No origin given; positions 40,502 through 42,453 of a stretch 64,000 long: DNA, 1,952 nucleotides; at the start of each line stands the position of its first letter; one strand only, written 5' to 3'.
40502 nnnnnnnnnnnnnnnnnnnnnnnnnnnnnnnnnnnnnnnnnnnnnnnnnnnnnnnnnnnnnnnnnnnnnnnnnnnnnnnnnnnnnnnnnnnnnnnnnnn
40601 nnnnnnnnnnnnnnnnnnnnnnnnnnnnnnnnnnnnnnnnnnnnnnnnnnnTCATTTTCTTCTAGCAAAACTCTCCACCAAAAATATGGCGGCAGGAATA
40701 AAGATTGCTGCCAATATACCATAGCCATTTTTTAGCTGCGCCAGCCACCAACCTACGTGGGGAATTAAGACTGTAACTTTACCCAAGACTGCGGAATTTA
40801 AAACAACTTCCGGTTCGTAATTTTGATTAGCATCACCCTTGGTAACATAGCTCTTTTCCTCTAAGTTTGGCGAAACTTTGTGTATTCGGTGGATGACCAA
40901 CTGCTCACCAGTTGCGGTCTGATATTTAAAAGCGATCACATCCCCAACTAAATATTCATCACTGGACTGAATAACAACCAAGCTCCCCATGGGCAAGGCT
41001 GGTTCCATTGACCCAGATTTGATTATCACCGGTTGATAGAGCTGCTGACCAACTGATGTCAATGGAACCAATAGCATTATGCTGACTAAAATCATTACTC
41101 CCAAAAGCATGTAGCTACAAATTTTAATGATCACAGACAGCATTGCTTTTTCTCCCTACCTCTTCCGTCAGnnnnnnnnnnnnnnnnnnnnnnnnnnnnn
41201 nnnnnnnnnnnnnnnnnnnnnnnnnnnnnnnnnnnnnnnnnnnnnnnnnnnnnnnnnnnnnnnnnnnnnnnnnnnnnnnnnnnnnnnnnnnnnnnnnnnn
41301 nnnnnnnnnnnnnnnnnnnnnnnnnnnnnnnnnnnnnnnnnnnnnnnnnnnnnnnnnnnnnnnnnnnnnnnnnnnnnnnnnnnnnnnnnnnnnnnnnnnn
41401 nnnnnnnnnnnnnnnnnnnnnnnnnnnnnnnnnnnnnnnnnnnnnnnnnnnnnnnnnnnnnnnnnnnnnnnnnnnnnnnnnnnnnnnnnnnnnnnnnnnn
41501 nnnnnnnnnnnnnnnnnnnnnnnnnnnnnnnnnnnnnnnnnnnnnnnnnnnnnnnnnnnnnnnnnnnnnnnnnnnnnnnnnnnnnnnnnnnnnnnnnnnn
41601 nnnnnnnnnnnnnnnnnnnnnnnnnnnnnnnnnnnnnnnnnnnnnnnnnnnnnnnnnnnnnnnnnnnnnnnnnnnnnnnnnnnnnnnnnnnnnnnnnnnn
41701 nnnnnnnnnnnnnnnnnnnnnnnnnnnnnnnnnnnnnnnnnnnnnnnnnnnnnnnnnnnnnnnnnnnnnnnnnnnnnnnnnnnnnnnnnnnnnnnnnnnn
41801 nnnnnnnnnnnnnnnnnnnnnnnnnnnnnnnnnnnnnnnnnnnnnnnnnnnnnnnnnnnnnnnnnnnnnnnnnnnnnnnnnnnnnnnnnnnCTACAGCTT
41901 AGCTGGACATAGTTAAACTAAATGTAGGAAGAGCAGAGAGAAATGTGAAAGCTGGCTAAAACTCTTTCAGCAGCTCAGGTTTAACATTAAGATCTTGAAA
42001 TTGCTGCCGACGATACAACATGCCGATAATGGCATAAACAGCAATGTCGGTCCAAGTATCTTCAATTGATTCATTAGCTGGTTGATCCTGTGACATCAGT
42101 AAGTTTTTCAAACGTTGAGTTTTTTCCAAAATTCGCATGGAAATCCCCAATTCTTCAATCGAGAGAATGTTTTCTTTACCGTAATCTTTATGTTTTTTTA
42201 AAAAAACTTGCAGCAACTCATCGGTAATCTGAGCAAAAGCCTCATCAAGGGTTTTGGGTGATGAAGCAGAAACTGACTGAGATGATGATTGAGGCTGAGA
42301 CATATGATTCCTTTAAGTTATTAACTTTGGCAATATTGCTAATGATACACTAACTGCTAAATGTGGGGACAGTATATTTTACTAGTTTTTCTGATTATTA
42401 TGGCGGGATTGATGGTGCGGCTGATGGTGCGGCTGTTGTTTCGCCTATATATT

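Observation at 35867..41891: SipW-type signal peptidase paired with a TasA/camelysin-like protein carrying a SipW-cognate signal peptide, embedded in a minus-strand secretome cluster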

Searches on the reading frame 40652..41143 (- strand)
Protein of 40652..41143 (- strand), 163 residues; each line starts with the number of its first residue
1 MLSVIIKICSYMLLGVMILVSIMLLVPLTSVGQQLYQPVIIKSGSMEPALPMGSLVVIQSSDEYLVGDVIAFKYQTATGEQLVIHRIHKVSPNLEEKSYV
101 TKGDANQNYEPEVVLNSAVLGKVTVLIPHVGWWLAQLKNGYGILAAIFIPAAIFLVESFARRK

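Call 3: search_protein_families(library=pfam, proteins=[window:40652-41143:-], max_evalue=1)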
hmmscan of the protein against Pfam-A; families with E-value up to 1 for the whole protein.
window:40652-41143:- (163 aa): 2 families
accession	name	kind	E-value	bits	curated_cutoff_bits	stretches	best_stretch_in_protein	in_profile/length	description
PF10502.14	Peptidase_S26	-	6.6e-06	26.6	22.9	1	20-83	7-74/168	Signal peptidase, peptidase S26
PF00717.28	Peptidase_S24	-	9e-05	22.6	23.3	1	40-123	39-115/116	Peptidase S24-like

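Call 4: search_protein_families(library=ncbifam, proteins=[window:40652-41143:-], max_evalue=1)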
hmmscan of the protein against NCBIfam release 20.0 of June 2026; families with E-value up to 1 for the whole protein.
window:40652-41143:- (163 aa): 4 families
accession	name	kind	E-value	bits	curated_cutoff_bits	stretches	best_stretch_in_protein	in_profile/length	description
TIGR02228.1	sigpep_I_arch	equivalog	6.1e-26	91.2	51.85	1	12-160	7-156/158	signal peptidase I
NF046067.1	SigPepSipWBacil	equivalog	5.5e-21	75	190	1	4-159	3-162/189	signal peptidase I SipW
TIGR02227.1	sigpep_I_bact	equivalog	3.4e-06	27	47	1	18-86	2-73/162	signal peptidase I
NF008114.0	PRK10861.1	equivalog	0.16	11.2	277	1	31-79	77-124/324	signal peptidase I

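Call 74: search_solved_structures(query=window:40652-41143:-, max_evalue=1, show_alignments=2)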
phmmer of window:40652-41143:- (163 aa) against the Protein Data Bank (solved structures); distinct sequences matched with E-value up to 1: 6.
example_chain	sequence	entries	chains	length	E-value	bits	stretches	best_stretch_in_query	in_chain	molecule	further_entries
7p2p_A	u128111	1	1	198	1e-05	28.6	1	15-108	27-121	Signal peptidase complex catalytic subunit SEC11A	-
7p2q_A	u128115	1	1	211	1.3e-05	28.3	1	12-108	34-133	Signal peptidase complex catalytic subunit SEC11C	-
9rjb_A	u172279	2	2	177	2e-05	27.7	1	15-108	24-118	Signal peptidase complex catalytic subunit SEC11A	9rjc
6dew_A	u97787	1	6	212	0.58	13.2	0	79-137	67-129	Ubiquinone biosynthesis protein COQ9, mitochondrial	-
4gud_A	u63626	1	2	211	0.69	12.9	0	125-160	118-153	Imidazole glycerol phosphate synthase subunit HisH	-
6awl_A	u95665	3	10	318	0.89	12.6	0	99-145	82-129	Ubiquinone biosynthesis protein COQ9, mitochondrial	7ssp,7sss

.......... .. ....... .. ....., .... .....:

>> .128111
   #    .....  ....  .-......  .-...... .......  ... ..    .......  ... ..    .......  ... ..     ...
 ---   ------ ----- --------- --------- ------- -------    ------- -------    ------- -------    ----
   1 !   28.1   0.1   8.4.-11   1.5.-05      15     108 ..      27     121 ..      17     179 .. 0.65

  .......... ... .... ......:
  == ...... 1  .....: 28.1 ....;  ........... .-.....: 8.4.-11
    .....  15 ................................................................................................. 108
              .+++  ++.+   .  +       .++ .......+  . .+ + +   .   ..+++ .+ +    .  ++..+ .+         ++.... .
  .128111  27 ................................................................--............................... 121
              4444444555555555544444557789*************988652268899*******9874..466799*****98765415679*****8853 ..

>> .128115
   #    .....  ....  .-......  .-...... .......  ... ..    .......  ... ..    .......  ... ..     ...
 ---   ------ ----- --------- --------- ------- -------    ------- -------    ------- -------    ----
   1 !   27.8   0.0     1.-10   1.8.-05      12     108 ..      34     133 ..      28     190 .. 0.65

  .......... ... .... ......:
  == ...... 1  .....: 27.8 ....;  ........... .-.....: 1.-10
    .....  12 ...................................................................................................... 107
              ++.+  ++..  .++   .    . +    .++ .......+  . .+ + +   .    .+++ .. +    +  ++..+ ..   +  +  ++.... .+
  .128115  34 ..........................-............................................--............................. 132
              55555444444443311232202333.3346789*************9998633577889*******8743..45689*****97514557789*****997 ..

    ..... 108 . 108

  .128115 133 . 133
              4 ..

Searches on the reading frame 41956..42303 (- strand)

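Call 3: search_protein_families(library=pfam, proteins=[window:41956-42303:-], max_evalue=1)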
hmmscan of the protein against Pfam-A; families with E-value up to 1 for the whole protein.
window:41956-42303:- (115 aa): 2 families
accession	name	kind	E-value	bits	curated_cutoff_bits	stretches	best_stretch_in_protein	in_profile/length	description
PF07659.16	DUF1599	-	1.2e-07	32.4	25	1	37-96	1-59/61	Nucleotide modification associated domain 1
PF20594.3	DUF6794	-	0.13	12.7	27.1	1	16-61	2-47/83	Domain of unknown function (DUF6794)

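Call 4: search_protein_families(library=ncbifam, proteins=[window:41956-42303:-], max_evalue=1)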
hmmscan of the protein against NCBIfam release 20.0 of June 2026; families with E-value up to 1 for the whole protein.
window:41956-42303:- (115 aa): 0 families
